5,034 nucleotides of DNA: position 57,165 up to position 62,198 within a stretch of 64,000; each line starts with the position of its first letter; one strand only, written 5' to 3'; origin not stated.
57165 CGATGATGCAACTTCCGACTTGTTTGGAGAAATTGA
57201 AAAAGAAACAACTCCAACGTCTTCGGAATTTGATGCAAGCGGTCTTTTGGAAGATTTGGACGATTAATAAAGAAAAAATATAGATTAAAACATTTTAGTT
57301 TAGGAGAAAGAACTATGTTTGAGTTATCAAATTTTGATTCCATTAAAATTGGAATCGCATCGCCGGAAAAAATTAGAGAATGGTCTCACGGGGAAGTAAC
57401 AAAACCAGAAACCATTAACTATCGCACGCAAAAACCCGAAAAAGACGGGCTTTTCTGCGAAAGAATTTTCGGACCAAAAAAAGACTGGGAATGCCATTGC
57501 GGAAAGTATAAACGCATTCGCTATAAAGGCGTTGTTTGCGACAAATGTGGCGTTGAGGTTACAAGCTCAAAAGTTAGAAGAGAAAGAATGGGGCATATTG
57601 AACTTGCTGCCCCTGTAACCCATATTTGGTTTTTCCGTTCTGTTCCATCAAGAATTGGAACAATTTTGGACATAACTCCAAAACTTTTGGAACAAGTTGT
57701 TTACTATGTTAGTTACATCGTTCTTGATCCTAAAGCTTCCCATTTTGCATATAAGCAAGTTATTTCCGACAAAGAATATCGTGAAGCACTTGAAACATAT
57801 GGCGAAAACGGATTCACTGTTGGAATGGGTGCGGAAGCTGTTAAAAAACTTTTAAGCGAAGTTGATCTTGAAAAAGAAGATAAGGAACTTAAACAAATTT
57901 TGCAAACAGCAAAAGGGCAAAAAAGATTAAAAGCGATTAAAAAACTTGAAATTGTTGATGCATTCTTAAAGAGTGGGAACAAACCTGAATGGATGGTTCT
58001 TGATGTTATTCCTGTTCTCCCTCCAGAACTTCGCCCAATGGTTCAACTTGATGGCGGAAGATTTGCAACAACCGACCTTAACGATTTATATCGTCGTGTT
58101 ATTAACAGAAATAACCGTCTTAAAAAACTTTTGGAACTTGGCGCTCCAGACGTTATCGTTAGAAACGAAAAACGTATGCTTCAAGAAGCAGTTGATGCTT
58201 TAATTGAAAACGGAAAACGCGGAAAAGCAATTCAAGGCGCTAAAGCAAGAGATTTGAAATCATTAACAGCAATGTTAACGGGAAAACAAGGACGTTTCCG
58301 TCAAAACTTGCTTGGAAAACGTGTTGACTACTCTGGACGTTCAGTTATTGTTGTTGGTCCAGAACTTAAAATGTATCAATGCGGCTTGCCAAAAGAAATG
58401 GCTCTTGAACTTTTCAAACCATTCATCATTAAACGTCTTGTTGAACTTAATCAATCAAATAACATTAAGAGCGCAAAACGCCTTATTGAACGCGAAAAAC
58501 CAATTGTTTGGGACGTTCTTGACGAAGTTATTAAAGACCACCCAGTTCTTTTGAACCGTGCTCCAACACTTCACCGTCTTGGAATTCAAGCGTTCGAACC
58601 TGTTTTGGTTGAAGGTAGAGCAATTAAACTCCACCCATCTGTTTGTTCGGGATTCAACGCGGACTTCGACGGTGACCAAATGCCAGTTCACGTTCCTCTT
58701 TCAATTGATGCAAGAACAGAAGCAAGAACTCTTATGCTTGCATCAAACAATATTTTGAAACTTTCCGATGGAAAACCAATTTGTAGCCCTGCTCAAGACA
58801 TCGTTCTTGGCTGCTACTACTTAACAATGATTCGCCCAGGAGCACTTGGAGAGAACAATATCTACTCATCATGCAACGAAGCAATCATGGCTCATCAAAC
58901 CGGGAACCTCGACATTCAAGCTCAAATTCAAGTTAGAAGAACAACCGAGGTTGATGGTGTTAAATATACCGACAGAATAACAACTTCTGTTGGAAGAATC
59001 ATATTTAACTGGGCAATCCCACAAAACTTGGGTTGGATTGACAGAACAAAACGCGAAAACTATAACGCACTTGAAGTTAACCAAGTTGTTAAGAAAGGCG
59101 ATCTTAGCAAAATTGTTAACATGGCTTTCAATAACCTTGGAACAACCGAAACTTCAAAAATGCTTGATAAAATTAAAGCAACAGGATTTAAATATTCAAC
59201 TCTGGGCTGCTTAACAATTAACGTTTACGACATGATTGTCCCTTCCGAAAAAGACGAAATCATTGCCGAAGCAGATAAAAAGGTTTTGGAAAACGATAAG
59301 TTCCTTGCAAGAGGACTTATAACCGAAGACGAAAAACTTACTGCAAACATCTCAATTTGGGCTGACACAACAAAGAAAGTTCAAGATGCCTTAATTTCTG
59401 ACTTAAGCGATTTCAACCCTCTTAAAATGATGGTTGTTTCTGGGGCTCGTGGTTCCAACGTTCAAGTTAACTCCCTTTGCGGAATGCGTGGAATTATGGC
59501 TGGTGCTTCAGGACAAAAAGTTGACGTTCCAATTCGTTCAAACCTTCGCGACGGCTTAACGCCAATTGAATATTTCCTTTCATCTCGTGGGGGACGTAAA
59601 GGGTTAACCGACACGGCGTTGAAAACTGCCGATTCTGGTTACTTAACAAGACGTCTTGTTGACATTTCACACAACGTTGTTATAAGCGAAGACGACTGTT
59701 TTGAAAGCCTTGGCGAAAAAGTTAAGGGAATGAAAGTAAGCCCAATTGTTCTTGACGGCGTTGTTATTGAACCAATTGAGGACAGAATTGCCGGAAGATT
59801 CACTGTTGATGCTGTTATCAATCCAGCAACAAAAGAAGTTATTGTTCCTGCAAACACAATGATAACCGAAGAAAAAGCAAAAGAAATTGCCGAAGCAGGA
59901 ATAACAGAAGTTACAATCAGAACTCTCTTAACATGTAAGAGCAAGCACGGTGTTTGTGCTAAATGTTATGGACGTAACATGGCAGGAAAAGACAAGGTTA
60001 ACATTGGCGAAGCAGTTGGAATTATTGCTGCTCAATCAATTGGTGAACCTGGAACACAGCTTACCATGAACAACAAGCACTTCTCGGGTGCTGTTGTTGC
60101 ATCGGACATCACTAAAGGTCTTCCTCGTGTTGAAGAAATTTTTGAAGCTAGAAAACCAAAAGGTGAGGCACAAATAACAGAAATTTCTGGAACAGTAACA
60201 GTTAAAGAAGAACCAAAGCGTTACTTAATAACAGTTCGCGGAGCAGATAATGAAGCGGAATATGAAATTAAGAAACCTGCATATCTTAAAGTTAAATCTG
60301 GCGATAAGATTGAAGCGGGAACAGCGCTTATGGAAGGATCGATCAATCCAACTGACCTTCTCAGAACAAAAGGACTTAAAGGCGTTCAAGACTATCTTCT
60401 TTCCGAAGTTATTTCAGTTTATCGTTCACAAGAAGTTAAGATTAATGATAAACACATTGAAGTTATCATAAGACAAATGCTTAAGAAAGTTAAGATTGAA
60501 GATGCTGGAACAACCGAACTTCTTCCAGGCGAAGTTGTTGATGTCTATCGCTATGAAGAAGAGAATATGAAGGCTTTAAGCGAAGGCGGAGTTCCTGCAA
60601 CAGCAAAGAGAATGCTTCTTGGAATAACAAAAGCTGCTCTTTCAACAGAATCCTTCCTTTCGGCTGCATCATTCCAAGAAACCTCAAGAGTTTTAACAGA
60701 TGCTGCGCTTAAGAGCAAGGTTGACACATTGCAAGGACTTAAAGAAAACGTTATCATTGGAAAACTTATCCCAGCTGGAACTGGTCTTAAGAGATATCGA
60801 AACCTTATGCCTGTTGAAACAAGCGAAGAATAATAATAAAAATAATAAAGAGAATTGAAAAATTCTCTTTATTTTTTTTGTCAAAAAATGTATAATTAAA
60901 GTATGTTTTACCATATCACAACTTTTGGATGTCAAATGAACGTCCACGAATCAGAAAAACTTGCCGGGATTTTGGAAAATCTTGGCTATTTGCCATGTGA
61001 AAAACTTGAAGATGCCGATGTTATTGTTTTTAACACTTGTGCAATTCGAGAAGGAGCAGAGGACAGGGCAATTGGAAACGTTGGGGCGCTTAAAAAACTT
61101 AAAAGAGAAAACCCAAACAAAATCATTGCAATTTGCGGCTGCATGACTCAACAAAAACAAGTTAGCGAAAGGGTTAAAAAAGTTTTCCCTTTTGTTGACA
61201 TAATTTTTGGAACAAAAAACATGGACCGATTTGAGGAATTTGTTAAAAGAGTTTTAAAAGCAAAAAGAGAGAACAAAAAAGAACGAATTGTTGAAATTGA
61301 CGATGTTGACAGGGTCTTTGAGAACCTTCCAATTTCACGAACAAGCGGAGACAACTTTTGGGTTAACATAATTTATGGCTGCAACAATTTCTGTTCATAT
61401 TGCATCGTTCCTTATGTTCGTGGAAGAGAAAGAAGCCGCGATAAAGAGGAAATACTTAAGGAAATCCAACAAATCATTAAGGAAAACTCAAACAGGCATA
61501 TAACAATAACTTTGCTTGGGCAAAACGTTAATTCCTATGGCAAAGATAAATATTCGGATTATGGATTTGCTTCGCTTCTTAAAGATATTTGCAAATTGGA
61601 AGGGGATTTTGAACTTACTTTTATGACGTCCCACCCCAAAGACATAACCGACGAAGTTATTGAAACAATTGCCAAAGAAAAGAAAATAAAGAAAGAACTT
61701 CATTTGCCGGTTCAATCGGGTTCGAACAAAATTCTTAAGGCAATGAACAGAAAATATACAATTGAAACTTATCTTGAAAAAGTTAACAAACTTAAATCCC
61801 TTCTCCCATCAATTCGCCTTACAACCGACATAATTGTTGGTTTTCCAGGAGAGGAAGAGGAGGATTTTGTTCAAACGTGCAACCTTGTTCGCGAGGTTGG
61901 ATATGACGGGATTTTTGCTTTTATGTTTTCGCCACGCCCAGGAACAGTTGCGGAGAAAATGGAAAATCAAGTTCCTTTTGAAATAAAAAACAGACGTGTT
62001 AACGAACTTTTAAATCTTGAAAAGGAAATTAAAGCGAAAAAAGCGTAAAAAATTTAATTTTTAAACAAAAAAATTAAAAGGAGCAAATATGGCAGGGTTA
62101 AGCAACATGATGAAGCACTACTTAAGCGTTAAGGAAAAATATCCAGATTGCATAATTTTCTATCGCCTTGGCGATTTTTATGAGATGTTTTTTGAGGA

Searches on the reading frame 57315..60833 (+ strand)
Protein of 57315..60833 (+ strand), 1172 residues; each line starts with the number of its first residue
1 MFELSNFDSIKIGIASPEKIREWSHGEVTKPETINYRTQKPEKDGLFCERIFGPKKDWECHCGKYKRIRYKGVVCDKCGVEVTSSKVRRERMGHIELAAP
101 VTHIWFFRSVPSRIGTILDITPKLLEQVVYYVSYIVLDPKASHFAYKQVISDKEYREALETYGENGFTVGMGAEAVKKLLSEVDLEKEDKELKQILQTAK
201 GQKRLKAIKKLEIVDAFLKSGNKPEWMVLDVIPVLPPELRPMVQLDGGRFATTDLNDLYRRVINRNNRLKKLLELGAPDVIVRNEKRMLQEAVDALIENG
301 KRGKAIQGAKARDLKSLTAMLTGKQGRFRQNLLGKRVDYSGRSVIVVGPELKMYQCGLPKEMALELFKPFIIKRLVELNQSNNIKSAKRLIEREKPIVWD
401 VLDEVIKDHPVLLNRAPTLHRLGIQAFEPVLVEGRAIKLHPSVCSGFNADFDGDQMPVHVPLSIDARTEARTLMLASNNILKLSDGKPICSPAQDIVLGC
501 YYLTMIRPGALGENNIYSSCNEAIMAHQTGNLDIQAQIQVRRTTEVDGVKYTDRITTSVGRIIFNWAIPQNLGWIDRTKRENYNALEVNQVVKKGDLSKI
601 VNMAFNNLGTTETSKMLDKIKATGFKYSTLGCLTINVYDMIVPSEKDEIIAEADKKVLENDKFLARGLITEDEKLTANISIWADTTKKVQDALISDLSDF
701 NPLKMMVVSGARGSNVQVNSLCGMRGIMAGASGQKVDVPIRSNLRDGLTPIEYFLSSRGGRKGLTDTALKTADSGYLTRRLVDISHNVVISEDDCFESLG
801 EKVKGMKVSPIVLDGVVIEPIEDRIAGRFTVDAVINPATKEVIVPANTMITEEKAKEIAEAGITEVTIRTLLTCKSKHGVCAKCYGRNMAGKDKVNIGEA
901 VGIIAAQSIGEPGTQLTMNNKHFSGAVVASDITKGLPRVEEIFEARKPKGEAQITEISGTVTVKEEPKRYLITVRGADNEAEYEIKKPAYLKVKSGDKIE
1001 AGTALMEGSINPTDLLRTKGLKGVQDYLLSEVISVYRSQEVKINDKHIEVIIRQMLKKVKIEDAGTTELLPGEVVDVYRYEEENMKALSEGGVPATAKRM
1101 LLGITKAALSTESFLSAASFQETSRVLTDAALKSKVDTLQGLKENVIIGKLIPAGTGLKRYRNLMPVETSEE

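Call 5: search_protein_families(library=pfam, proteins=[window:57315-60833:+])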
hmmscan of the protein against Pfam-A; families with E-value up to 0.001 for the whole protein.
window:57315-60833:+ (1172 aa): 5 families
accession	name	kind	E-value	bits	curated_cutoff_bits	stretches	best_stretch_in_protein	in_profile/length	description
PF04997.17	RNA_pol_Rpb1_1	-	4.1e-87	292.9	39.7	1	6-332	3-312/312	RNA polymerase Rpb1, domain 1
PF04998.22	RNA_pol_Rpb1_5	-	1.7e-57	195.3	28.5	2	747-994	1-161/267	RNA polymerase Rpb1, domain 5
PF00623.25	RNA_pol_Rpb1_2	-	4e-40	138.2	25.3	2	382-475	72-165/166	RNA polymerase Rpb1, domain 2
PF04983.23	RNA_pol_Rpb1_3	-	1.5e-23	83.9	28.9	1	479-640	1-162/162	RNA polymerase Rpb1, domain 3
PF05000.22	RNA_pol_Rpb1_4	-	8.3e-11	42.2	24.8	1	669-731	1-78/107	RNA polymerase Rpb1, domain 4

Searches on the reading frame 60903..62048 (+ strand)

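Call 5: search_protein_families(library=pfam, proteins=[window:60903-62048:+])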
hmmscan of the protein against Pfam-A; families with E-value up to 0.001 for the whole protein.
window:60903-62048:+ (381 aa): 2 families
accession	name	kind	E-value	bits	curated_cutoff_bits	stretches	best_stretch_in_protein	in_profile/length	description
PF04055.27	Radical_SAM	-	8.1e-30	104.6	29.5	1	154-328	1-165/166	Radical SAM superfamily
PF00919.26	UPF0004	-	8.5e-29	99.9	27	1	3-103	2-98/98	Uncharacterized protein family UPF0004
